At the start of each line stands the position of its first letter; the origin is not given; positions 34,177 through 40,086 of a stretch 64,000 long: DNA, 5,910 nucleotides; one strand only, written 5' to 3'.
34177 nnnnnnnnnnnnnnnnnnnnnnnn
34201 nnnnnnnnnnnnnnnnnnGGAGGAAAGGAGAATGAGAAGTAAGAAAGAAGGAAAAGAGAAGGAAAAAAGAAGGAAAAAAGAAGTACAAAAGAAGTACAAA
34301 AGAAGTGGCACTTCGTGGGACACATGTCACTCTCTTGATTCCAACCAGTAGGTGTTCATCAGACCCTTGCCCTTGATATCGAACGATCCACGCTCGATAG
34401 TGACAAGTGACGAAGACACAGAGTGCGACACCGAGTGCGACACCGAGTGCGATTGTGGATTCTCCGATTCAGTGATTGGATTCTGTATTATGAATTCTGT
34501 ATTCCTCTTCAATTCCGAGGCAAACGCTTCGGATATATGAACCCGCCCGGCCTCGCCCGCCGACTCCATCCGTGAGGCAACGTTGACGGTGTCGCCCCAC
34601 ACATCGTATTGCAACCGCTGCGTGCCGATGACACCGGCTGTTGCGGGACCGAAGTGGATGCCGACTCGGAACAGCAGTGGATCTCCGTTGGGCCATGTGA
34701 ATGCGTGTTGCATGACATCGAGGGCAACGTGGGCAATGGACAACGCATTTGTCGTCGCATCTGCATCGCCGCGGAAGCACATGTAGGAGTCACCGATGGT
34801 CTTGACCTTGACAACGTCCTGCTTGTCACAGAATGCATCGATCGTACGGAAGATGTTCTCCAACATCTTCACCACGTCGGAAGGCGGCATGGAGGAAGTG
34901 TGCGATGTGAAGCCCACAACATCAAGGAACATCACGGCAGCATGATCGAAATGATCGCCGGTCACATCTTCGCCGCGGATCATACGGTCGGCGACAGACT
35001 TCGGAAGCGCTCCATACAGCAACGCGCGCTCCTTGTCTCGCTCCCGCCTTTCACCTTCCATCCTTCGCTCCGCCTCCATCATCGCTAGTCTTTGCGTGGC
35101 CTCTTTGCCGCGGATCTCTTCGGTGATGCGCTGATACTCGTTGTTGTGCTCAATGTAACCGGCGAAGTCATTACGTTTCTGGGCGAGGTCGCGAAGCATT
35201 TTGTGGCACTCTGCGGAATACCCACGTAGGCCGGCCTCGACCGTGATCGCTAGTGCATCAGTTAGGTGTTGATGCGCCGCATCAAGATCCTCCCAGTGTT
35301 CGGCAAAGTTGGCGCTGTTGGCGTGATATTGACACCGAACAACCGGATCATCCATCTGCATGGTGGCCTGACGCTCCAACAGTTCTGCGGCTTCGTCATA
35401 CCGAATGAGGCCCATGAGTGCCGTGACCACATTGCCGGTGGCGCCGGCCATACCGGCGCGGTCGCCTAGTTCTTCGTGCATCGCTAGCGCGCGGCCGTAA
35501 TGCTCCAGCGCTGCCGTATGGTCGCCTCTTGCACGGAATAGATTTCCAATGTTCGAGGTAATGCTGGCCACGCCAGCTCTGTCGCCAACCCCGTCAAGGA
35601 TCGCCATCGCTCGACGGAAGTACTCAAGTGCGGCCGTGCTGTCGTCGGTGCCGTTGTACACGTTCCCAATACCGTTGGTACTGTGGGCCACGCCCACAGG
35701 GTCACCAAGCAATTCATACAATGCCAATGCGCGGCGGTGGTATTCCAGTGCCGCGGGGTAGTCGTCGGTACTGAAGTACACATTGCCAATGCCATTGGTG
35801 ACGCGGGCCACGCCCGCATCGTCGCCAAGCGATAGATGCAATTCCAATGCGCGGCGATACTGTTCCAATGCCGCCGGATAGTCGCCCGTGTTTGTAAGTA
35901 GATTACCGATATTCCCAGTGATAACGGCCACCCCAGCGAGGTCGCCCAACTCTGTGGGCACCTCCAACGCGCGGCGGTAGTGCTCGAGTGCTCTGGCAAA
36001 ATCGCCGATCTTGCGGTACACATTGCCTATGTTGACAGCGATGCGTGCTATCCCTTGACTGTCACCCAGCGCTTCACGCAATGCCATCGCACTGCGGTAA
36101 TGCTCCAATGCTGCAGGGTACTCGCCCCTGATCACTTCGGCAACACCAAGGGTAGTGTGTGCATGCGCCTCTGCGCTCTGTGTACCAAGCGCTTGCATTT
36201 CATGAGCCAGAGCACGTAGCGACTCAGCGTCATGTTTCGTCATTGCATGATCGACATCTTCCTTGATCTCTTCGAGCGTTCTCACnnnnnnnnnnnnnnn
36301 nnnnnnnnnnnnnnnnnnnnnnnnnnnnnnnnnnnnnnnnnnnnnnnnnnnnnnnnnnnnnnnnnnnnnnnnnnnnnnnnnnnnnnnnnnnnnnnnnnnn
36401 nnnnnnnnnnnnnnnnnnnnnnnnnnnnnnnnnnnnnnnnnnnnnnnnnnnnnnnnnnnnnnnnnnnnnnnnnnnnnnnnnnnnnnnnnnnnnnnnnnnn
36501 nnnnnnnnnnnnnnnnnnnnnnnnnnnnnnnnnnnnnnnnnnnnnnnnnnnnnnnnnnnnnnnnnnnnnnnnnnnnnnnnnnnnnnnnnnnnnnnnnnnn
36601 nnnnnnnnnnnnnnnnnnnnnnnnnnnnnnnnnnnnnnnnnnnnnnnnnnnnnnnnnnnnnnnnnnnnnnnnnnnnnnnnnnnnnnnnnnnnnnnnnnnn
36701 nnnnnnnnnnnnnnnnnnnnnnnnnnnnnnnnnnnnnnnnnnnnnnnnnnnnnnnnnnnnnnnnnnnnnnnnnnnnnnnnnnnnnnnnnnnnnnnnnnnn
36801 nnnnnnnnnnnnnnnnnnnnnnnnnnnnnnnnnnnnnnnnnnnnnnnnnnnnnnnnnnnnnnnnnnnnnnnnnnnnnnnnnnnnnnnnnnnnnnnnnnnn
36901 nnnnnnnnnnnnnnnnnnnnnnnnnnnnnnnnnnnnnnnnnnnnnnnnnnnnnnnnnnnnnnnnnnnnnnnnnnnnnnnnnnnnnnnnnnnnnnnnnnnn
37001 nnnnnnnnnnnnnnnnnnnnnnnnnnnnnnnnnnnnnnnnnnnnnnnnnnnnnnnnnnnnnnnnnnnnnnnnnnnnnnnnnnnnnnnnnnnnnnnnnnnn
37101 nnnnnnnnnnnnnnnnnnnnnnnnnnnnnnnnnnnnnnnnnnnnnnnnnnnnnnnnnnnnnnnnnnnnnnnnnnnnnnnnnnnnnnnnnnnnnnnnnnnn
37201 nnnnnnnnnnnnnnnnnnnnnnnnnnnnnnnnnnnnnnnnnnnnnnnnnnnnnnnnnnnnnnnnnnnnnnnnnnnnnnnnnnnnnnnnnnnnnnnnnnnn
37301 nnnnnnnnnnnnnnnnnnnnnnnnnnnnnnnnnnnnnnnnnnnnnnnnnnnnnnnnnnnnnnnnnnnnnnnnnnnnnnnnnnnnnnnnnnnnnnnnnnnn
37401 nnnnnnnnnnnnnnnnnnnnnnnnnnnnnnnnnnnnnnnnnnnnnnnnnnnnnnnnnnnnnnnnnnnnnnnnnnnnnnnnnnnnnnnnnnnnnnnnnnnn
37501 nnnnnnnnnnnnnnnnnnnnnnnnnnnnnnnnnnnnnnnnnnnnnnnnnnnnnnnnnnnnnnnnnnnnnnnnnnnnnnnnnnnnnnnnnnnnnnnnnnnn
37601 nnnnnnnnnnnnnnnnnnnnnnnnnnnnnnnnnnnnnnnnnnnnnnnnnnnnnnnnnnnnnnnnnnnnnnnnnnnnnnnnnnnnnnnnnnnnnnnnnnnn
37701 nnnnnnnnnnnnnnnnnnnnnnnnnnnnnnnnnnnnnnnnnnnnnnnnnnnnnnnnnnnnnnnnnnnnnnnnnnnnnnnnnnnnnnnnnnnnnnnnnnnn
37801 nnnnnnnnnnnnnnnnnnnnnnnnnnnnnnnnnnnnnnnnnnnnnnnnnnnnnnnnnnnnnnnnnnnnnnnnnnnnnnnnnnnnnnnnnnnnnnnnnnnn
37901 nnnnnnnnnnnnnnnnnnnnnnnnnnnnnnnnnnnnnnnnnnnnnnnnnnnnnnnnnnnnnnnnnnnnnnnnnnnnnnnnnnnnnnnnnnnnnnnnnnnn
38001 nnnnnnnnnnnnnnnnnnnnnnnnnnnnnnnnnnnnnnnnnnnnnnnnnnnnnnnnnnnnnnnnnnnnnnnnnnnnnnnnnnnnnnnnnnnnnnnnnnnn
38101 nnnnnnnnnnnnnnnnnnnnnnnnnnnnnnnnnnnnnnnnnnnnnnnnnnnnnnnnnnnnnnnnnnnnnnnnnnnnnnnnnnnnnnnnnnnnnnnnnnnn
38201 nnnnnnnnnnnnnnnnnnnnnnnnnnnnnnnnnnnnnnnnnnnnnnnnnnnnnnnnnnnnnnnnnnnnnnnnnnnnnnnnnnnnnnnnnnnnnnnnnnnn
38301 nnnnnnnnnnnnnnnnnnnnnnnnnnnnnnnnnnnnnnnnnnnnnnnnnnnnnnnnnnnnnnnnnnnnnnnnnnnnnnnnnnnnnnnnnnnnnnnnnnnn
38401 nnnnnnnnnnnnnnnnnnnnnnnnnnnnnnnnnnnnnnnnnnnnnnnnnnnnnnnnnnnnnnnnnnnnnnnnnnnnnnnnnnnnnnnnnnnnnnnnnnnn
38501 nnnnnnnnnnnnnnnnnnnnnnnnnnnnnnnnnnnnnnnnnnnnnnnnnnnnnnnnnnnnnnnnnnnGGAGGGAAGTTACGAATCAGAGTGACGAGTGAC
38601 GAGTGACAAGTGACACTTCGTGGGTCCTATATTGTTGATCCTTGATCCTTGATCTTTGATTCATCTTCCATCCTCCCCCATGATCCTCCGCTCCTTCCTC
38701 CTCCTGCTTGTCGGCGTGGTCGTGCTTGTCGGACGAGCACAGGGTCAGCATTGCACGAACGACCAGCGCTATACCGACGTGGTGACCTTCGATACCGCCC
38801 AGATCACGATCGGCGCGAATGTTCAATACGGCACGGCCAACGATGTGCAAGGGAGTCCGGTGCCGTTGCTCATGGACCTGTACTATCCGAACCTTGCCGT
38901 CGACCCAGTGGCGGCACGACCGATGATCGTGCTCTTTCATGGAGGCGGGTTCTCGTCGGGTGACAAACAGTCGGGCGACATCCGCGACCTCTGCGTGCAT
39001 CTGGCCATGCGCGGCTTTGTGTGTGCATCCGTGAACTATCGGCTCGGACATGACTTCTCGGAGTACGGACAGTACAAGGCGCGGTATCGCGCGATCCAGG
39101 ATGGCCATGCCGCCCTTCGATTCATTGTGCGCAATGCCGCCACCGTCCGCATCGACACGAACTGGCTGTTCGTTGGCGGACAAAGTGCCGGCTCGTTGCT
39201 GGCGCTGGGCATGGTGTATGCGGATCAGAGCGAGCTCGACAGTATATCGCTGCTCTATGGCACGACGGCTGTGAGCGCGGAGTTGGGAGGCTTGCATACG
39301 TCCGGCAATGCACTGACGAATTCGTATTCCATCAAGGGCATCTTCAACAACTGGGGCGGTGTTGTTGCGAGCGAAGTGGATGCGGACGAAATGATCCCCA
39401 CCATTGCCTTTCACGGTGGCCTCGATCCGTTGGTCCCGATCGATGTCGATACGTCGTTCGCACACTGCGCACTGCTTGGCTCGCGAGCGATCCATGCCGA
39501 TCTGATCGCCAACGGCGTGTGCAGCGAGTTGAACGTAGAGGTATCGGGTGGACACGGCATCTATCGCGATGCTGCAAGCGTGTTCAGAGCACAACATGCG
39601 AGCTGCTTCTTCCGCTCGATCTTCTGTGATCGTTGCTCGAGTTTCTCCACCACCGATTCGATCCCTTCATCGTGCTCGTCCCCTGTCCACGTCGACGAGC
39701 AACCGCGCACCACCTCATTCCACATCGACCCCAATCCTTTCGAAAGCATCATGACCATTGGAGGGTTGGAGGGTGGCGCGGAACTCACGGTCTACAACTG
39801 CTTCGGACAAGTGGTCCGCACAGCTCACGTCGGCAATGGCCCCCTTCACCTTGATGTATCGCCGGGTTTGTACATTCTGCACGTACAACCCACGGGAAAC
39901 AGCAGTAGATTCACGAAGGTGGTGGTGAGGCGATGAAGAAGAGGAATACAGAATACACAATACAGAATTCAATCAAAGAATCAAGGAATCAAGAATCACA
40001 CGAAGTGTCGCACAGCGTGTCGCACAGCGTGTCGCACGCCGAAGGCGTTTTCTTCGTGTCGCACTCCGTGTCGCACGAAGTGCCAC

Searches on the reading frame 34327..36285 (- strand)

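Call 9: search_protein_families(library=pfam, proteins=[window:34327-36285:-])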
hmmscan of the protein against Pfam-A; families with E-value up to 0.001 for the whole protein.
window:34327-36285:- (652 aa): 17 families
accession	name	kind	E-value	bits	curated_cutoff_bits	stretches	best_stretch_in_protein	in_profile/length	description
PF00211.25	Guanylate_cyc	-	1e-48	165.8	21.9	1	445-598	5-160/183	Adenylate and Guanylate cyclase catalytic domain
PF13424.12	TPR_12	-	1.5e-42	144.1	30.1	3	120-191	3-76/77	Tetratricopeptide repeat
PF00515.34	TPR_1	-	8.3e-33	111.3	27.8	4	85-109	6-30/34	Tetratricopeptide repeat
PF13374.12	TPR_10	-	9.5e-32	108.5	27.5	3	239-273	1-35/42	Tetratricopeptide repeat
PF13176.12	TPR_7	-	1.6e-26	90.5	27.9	1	85-116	4-35/36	Tetratricopeptide repeat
PF07719.23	TPR_2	-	3.1e-22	77.3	27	1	82-108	3-29/34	Tetratricopeptide repeat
PF13414.12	TPR_11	-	5.1e-21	74.5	26.8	0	127-149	1-23/42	TPR repeat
PF13181.12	TPR_8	-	3.1e-16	58.5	25.7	0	80-109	1-30/34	Tetratricopeptide repeat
PF14938.12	SNAP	-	3.4e-14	53.4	25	1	56-184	51-179/282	Soluble NSF attachment protein, SNAP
PF17874.7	TPR_MalT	-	1.4e-13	51.3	45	2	14-190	11-191/336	MalT-like TPR region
PF13428.12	TPR_14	-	8.4e-13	48.1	23.5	0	86-108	7-29/44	Tetratricopeptide repeat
PF13432.12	TPR_16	-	1.5e-12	48.2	32.7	1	127-190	4-61/65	Tetratricopeptide repeat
PF24885.1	TPR_NPHP3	-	3.1e-08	33.8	100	0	116-229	95-212/239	Nephrocystin-3 TPR domain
PF10602.15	RPN7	-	1.8e-06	28.2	29.6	0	78-115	34-71/174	26S proteasome subunit RPN7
PF10516.15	SHNi-TPR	-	0.00011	22.1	21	0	56-73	17-34/38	SHNi-TPR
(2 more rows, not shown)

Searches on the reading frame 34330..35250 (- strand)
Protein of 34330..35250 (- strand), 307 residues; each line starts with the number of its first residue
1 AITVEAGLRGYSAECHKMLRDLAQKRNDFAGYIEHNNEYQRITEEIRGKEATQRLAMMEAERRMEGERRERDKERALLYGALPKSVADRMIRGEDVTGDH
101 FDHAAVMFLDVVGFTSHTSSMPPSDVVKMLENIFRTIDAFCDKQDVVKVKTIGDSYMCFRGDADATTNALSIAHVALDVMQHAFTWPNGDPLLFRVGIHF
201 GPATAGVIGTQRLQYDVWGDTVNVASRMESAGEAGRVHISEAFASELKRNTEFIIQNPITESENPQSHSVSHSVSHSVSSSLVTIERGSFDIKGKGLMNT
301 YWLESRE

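Call 64: find_homologous_proteins(query=window:34330-35250:-, max_evalue=1e-60)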
Query seq(307 aa) (307 aa): 73 proteins with E <= 1e-60 among 8000 candidates.
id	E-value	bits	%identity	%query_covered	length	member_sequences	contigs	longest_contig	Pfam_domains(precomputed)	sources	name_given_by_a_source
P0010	9.9e-140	483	71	98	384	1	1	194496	PF00211.26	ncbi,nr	ncbi:MAG: hypothetical protein JSS89_05215 [Bacteroidetes bacterium]|nr:hypothetical protein [Bacter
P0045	5.5e-119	415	66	94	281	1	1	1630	PF00211.26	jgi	jgi:class 3 adenylate cyclase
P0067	4.5e-115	402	61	98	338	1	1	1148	PF00211.26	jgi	-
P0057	1.4e-108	381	59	99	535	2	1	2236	PF13414.13,PF10952.16,PF13176.13,PF24885.2,PF13428.13,PF13374.13,PF13371.13,PF17874.8,PF00515.35,PF13424.13,PF14938.13,PF13432.13,PF00211.26,PF13181.13,PF07719.24,PF13174.13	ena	-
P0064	9.0e-104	365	57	99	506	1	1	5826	PF13414.13,PF17874.8,PF00515.35,PF13424.13,PF13176.13,PF13432.13,PF13428.13,PF00211.26,PF13181.13,PF07719.24,PF13374.13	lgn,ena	-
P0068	9.9e-103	361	57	99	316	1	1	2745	PF00211.26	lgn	-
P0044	1.1e-102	361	60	92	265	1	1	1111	PF00211.26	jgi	jgi:class 3 adenylate cyclase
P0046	1.1e-101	358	55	99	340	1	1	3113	PF00211.26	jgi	jgi:class 3 adenylate cyclase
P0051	2.2e-101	357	54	98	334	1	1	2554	PF00211.26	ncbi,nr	ncbi:MAG: adenylate/guanylate cyclase domain-containing protein, partial [Bradyrhizobiaceae bacteriu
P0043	2.3e-100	354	55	97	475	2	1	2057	PF00515.35,PF13424.13,PF13176.13,PF00211.26,PF07719.24,PF13374.13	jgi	jgi:class 3 adenylate cyclase/NACalpha-BTF3-like transcription factor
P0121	1.6e-93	331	50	97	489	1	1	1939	PF00211.26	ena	-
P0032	1.8e-92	328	55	97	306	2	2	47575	PF00211.26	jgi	jgi:class 3 adenylate cyclase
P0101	4.8e-91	323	63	72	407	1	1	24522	PF00211.26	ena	-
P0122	7.1e-87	309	65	70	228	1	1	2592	PF00211.26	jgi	jgi:class 3 adenylate cyclase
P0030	2.3e-86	308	51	93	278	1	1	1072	PF00211.26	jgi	jgi:class 3 adenylate cyclase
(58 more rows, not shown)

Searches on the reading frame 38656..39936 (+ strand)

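Call 77: search_protein_families(library=pfam, proteins=[window:38656-39936:+], max_evalue=0.01)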
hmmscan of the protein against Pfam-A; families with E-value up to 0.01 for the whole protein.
window:38656-39936:+ (426 aa): 7 families
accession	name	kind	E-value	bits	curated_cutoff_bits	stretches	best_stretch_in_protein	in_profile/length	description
PF20434.5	BD-FAE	-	4.3e-18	66.1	26.8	1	73-195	1-116/215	BD-FAE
PF07859.19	Abhydrolase_3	-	2.8e-12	47.3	25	1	91-205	1-111/210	alpha/beta hydrolase fold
PF00135.34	COesterase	-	6.2e-07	29.2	27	1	71-187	86-201/515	Carboxylesterase family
PF00326.27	Peptidase_S9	-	4.8e-05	23.4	22.6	1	116-188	10-83/213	Prolyl oligopeptidase family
PF18962.6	Por_Secre_tail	-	0.00038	21.1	27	1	359-424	3-75/75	Secretion system C-terminal sorting domain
PF12146.15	Hydrolase_4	-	0.0036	17.1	27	0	87-195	3-102/239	Serine aminopeptidase, S33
PF02230.22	Abhydrolase_2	-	0.0083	16.4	23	0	145-210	81-146/217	Phospholipase/Carboxylesterase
